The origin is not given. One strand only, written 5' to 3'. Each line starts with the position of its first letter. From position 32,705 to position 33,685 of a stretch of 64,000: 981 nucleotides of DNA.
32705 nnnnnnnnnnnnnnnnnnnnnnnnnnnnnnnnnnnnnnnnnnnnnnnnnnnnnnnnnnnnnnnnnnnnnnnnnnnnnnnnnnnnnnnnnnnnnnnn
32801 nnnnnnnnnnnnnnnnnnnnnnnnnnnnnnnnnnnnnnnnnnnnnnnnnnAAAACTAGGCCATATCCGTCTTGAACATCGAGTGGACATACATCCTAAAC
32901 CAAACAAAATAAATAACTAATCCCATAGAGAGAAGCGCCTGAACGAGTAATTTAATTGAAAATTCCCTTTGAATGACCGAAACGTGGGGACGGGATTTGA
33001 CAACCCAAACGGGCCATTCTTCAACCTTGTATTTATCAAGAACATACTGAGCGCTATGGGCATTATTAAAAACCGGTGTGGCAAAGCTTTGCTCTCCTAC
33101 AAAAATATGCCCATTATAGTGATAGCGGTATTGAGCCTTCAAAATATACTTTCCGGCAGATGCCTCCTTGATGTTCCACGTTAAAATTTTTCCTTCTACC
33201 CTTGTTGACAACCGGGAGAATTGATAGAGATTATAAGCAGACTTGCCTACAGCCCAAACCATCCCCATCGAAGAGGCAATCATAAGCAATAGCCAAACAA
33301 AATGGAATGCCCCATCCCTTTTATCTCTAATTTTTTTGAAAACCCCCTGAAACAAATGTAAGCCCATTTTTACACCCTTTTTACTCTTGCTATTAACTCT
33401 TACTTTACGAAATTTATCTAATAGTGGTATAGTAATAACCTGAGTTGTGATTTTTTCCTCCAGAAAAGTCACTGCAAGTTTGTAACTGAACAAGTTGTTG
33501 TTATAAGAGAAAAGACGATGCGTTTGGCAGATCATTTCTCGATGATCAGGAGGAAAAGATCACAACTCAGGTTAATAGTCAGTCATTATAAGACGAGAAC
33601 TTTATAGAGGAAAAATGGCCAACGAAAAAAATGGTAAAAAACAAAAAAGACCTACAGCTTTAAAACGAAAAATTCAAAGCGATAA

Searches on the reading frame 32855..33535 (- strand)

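Call 47: search_protein_families(library=pfam, proteins=[window:32855-33535:-], max_evalue=0.001)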
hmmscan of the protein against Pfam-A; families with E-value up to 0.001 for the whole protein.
window:32855-33535:- (226 aa): 1 family
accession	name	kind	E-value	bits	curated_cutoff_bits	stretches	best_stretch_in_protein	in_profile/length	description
PF12158.14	DUF3592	-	5.2e-05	24.3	25.3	1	113-192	1-83/84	Domain of unknown function (DUF3592)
